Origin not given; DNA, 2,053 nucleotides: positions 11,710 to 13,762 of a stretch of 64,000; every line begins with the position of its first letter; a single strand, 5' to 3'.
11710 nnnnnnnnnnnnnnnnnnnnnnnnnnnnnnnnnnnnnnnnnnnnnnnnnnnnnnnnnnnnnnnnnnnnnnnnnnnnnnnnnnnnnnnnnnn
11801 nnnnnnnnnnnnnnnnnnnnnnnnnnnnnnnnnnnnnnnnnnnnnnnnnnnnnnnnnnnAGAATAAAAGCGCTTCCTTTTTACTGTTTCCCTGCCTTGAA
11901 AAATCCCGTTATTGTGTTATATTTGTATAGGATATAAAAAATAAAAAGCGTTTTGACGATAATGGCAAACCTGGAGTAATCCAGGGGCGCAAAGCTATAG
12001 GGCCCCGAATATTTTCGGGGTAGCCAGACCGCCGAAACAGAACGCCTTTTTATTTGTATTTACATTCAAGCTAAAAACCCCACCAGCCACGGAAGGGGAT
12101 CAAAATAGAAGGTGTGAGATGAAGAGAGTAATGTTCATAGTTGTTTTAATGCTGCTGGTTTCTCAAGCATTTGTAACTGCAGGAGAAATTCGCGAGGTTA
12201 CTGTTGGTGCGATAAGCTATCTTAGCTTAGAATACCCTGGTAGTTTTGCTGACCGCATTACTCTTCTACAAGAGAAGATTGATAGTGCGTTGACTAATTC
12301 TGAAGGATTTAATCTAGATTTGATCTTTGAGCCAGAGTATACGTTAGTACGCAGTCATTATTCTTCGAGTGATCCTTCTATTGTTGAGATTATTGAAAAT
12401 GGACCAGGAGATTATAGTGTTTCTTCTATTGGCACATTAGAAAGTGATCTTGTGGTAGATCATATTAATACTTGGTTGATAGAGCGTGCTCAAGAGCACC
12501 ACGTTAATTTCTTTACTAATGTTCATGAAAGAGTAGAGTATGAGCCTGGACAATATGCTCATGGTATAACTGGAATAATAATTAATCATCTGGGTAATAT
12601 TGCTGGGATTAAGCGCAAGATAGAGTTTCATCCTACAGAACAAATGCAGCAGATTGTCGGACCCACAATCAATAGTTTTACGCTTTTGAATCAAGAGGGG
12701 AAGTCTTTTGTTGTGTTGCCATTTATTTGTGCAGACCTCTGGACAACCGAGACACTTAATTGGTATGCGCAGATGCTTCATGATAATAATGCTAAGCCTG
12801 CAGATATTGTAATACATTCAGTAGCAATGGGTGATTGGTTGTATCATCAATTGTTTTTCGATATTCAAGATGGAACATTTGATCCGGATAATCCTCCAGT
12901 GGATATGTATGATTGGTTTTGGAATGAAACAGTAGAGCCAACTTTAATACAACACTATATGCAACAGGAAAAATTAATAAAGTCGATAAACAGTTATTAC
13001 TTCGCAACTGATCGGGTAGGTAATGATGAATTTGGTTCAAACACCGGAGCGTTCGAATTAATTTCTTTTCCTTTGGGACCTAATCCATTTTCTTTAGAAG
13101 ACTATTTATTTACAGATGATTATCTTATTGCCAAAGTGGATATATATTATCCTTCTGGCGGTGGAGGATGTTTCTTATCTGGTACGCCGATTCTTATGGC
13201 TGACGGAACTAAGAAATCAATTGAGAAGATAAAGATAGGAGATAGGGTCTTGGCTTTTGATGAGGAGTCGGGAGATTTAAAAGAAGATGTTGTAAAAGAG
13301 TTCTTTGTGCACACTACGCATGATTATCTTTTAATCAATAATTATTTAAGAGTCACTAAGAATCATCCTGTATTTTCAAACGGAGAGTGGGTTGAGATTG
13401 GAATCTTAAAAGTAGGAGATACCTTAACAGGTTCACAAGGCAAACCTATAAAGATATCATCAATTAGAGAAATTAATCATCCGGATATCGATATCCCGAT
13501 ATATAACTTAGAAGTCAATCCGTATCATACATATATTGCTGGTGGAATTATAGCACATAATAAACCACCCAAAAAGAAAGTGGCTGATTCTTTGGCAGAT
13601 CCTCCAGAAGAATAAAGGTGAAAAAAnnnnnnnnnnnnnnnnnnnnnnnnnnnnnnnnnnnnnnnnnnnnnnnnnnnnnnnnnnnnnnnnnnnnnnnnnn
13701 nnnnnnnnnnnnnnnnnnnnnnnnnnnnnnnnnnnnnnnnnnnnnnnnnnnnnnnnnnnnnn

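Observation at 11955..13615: GEMM (c-di-GMP-I)-like riboswitch leader on a secreted Hint-domain autoprocessing protein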

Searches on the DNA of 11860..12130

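Call 4: search_rna_families(source=window, start=11860, end=12130, threshold=evalue, max_evalue=1, show_alignments=3)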
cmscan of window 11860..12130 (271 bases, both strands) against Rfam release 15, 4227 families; matches with E-value up to 1: 1.
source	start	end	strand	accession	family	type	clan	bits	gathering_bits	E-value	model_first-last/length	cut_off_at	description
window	11955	12037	+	RF03167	c-di-GMP-I-GGC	Cis-reg; riboswitch;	CL00126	54.7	59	1.6e-12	1-80/80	no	c-di-GMP-I-GGC riboswitch aptamer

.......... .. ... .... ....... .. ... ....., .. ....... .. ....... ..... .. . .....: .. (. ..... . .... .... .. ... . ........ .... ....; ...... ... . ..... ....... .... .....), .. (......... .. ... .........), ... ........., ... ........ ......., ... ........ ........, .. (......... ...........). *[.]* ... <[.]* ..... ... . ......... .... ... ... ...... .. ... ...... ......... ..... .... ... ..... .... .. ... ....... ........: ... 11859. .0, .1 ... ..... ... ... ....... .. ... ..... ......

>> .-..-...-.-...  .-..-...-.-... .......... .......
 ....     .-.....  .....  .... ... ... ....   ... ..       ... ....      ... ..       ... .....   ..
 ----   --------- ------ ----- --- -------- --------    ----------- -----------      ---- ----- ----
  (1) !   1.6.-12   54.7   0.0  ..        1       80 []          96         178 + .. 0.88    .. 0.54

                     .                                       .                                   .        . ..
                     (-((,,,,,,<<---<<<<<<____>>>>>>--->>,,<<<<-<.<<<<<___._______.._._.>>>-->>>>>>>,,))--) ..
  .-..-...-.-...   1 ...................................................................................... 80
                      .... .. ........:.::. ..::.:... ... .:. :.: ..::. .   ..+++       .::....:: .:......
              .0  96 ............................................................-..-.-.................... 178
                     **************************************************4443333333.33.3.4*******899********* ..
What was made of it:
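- On c-di-GMP-I-GGC variant (RF03167): The window has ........, whereas the model consensus is CGCGAAgC (call 4).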

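Call 8: search_rna_families(source=window, start=11900, end=12130, threshold=gathering, show_alignments=2)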
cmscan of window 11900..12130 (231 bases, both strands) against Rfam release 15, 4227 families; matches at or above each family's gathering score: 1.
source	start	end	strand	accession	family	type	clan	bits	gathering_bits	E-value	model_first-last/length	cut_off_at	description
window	11954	12036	+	RF01051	c-di-GMP-I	Cis-reg; riboswitch;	CL00126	57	35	6.2e-11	1-87/87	no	c-di-GMP-I riboswitch aptamer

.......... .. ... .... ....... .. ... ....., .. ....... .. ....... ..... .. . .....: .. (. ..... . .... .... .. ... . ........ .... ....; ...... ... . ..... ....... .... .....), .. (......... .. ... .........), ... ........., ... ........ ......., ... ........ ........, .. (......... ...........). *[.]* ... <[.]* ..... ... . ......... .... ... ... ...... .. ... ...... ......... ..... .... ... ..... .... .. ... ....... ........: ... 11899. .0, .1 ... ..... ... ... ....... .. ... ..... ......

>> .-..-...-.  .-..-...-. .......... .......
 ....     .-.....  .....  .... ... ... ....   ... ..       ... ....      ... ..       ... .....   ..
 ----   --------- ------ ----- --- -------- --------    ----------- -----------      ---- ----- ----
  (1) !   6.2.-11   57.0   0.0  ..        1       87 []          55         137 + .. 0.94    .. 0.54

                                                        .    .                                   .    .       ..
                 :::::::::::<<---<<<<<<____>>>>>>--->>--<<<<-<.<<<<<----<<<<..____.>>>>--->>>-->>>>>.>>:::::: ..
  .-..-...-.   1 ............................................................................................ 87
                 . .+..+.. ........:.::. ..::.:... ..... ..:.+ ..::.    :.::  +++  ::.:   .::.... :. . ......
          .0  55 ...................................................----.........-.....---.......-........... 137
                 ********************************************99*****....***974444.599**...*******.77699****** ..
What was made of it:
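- On c-di-GMP-I riboswitch (RF01051): The alignment in call 8 shows both hairpins and the GGCAAAC and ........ motifs. The loop is GUAA, but the receptor columns (CUAAgg...cuAuG) are deleted in the alignment (call 8).
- Closest known: c-di-GMP-I. Different: The P2 loop is GUAA, and the 11-nt tetraloop receptor in P3 is deleted in the alignment (call 8).
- It has A at the position that distinguishes it from the GGC variant (calls 4, 8).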

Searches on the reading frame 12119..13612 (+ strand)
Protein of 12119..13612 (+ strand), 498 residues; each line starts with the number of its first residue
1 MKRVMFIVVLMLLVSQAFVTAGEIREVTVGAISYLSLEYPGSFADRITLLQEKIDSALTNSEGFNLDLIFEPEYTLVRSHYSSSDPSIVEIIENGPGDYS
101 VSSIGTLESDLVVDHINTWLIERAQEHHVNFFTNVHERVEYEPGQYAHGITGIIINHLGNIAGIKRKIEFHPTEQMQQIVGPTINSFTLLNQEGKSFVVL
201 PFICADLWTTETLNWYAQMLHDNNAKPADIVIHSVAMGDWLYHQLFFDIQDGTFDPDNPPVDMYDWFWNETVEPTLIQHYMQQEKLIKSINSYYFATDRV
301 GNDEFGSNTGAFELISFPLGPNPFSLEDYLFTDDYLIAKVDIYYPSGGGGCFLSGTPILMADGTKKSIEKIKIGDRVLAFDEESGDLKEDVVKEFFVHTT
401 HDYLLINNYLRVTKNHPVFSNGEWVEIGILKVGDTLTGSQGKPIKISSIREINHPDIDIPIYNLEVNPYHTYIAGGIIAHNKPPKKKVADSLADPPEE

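Call 5: search_protein_families(library=pfam, proteins=[window:12119-13612:+], max_evalue=1)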
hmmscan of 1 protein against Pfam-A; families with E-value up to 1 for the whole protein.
window:12119-13612:+ (498 aa): 7 families
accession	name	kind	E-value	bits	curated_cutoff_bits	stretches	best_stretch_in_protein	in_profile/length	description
PF07591.16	PT-HINT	-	9.2e-19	68.5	27.7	1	360-481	4-129/137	Pretoxin HINT domain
PF05203.21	Hom_end_hint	-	4.9e-08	33.7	32.1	1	351-381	1-31/228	Hom_end-associated Hint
PF14890.11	Intein_splicing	-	5.9e-07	29.9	35.8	2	445-481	119-155/155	Intein splicing domain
PF01079.26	Hint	-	1.6e-06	28.3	29.7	1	349-397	11-58/213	Hint module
PF14623.11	Vint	-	1.4e-05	25.4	27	1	350-425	1-71/166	Hint-domain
PF13403.11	Hint_2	-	0.014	16.2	28.4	1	351-384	2-34/147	Hint domain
PF00795.27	CN_hydrolase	-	0.12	12.2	23.2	1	118-218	65-163/256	Carbon-nitrogen hydrolase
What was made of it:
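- On Hint superfamily: PT-HINT at 68.5 bits against 27.7 and Hom_end_hint at 33.7 against 32.1 (call 5).
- On Canonical intein: Pfam Intein_splicing scores 29.9 bits, below 35.8 (call 5).
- On Hedgehog-type Hog-Hint: PF01079 scores 28.3 bits, below 29.7 (call 5).
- On Nitrilase superfamily (CN_hydrolase): The protein itself scores 12.2 bits, below 23.2 (call 5).
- Closest known: Hedgehog C-terminal autoprocessing domain. Different: PF01079 scores below its cut-off (call 5).
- Closest known: PT-HINT domains of polymorphic toxins. Same: This is the best-scoring Pfam model (68.5 bits, call 5).
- Checked: Pfam gives PT-HINT at E 9.2e-19, 68.5 bits, against a cut-off of 27.7 (call 5).
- Hint: PT-HINT at E 9.2e-19 (call 5). 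The protein itself scores below the Pfam CN_hydrolase cut-off (call 5). PF01079 scores 28.3 bits, below its cut-off of 29.7 (call 5).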

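Call 6: search_protein_families(library=ncbifam, proteins=[window:12119-13612:+], max_evalue=1)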
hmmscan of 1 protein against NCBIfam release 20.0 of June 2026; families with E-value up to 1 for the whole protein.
window:12119-13612:+ (498 aa): 3 families
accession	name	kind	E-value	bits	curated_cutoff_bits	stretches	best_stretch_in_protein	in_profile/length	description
NF038136.1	rSAM_Rv_intein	exception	0.00066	18.6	700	1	351-389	76-113/574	intein-containing Rv2578c family radical SAM protein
TIGR01443.1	intein_Cterm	domain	0.0016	18.6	15.6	1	461-481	2-23/24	intein C-terminal splicing region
NF005852.0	PRK07773.1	equivalog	0.053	11.7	780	1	350-437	397-491/886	replicative DNA helicase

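Call 10: find_homologous_proteins(query=window:12119-13612:+)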
Query window:12119-13612:+ (498 aa): 27 proteins with E <= 0.001 among 8000 candidates.
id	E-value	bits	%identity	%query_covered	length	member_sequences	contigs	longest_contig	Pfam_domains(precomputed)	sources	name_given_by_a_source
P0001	0.0e+0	1149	100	100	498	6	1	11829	PF07591.16,PF14623.12,PF05203.22,PF01079.26,PF14890.12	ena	-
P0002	4.9e-95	337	61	29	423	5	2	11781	PF07591.16,PF14623.12,PF05203.22,PF01079.26,PF13403.12,PF14890.12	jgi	-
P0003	3.6e-92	328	55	28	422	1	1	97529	PF07591.16,PF14623.12,PF05203.22,PF01079.26,PF13403.12,PF14890.12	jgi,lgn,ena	-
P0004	1.5e-77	279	59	27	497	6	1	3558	PF07591.16,PF14623.12,PF05203.22,PF01079.26,PF13403.12,PF14890.12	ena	-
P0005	5.4e-52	195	63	28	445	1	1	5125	PF07591.16,PF13229.13,PF05203.22,PF17161.11,PF14890.12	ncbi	ncbi:polymorphic toxin-type HINT domain-containing protein, partial [Candidatus Omnitrophota bacteri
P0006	1.4e-47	181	63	27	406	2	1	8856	PF07591.16,PF13517.13,PF05203.22,PF14890.12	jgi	-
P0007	5.1e-47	179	59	29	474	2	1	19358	PF07591.16,PF14890.12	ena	-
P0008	1.6e-46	177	62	27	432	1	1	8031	PF07591.16,PF14623.12,PF05203.22,PF14890.12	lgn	-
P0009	2.5e-45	173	57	28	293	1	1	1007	PF07591.16,PF14623.12,PF05203.22,PF14890.12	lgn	-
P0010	4.8e-45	172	58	27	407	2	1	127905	PF07591.16,PF05203.22,PF01079.26,PF14890.12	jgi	-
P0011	1.3e-43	167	45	41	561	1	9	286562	PF07591.16,PF22352.3,PF13385.14,PF05203.22,PF05345.19,PF18911.7,PF14890.12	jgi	-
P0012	8.1e-43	165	57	30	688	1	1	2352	PF07591.16,PF14623.12,PF02836.24,PF14890.12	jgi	-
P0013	2.1e-42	163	58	27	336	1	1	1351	PF07591.16,PF17963.8,PF14623.12,PF05203.22,PF05345.19,PF01079.26,PF14890.12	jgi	jgi:beta propeller repeat protein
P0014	4.3e-42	162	61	27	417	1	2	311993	PF07591.16,PF14623.12,PF14890.12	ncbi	-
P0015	6.9e-39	152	56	27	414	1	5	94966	PF07591.16,PF14623.12,PF05203.22,PF01079.26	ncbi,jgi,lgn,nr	ncbi:MAG: hypothetical protein FJZ10_00275 [Candidatus Omnitrophica bacterium]|nr:hypothetical prote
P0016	4.6e-38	149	55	28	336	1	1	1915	PF07591.16,PF14623.12,PF05203.22,PF01079.26,PF13403.12,PF14890.12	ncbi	-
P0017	1.1e-37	148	57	27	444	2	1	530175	PF07591.16,PF14623.12,PF01079.26,PF14890.12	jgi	jgi:hypothetical protein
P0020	4.1e-34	136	56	27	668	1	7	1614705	PF07591.16,PF14623.12,PF01079.26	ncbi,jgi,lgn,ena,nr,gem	ncbi:MAG TPA: Hint domain-containing protein [Candidatus Omnitrophota bacterium]|nr:Hint domain-cont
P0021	9.7e-27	112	34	27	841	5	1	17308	PF07591.16,PF04280.22,PF14623.12,PF01079.26,PF13403.12,PF14890.12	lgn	-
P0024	5.7e-11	60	36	27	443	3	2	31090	PF07591.16,PF05203.22,PF01079.26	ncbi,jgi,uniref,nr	ncbi:Hint domain-containing protein [Microcystis aeruginosa]|jgi:hypothetical protein|uniref:Hint do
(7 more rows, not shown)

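Call 16: find_encoding_contigs(protein=P0001, flank=10000)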
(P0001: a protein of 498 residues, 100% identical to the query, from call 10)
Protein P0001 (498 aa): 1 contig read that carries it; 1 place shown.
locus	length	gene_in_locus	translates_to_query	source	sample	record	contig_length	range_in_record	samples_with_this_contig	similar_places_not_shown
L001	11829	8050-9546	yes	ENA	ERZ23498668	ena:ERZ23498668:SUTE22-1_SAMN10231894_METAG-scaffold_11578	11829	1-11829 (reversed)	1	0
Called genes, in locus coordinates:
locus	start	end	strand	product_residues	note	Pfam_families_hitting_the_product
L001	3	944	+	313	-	?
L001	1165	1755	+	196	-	PF00677:Lum_binding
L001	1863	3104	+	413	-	PF00109:ketoacyl-synt, PF02801:Ketoacyl-synt_C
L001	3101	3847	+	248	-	PF00106:adh_short, PF08659:KR, PF13561:adh_short_C2, PF23441:SDR (weak)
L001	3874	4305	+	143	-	PF22817:ApeP-like, PF07977:FabA, PF22818:ApeI-like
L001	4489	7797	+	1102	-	PF00009:GTP_EFTU, PF22042:EF-G_D2, PF03144:GTP_EFTU_D2, PF14492:EFG_III, PF16658:RF3_C, PF03764:EFG_IV, PF00679:EFG_C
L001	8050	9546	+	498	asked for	PF01079:Hint (weak), PF05203:Hom_end_hint (weak), PF07591:PT-HINT, PF14623:Vint (weak), PF14890:Intein_splicing (faint)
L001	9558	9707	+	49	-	-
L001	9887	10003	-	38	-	-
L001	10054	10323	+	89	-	PF00708:Acylphosphatase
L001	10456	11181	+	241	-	PF00149:Metallophos, PF12850:Metallophos_2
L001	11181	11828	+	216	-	?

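Call 71: predict_structure(alignment_id=A4)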
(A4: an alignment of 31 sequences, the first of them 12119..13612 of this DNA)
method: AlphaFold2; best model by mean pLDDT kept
length: 498 residues; sequences in the alignment: 31
mean_pLDDT: 81.4   pTM: 0.67
mean pLDDT of the five models: 81.4, 81.0, 79.2, 79.1, 77.5
residues with pLDDT >= 90: 263; 70-90: 108; 50-70: 68; < 50: 59
segments of 3 or more residues with pLDDT < 50: 8-21, 36-38, 299-310, 316-323, 345-348, 487-498
pLDDT, mean of each block of 10 residues (from residue 1): 48 42 76 65 91 93 89 87 92 94 98 98 98 96 94 98 92 90 96 92 88 92 91 72 59 69 63 73 74 53 43 47 57 78 55 95 97 96 93 92 95 94 93 96 96 89 91 94 56 41
secondary structure, 60 per line:
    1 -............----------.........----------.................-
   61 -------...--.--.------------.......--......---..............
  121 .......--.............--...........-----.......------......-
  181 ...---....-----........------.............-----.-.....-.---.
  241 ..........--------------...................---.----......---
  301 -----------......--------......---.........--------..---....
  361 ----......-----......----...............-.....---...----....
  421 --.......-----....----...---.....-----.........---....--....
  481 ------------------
elements in order: H2-13 E24-32 H43-59 E68-70 E89-95 E98-103 H107-127 E130-142 E145-155 E161-167 H174-179 E187-190 E196-203 H210-222 E230-234 H240-250 H265-283 E292-297 E312-317 E329-331 E335-343 E357-360 E365-367 E376-381 E386-400 E402-406 E410-412 E417-420 E423-426 E435-438 E443-445 E449-453 E459-467 E471-474 E477-480
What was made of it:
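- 12119..12181 (+): Sec-type signal peptide, aa 1-21 (MKR, then a hydrophobic core, then VTA|G). AF2 models it as a low-confidence N-terminal helix (aa 2-13, call 71).
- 13157..13168 (+): GGGG linker, aa 347-350. G350 is the -1 residue of the scissile bond. Sequence. pLDDT is below 50 at residues 345-348 in the full-length model (call 71).
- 13562..13612 (+): 17-aa C-terminal tail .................. The +1 residue is Lys, which is not a nucleophile. Residues 487-498 have pLDDT below 50 (call 71).
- On Hint superfamily: The region is all-beta with pLDDT 89-97 (call 71).
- Full-length model: two confident domains, a disordered linker and a disordered tail (call 71). There is no adduct-recognition region after the Hint, only a 17-aa disordered tail (call 71).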
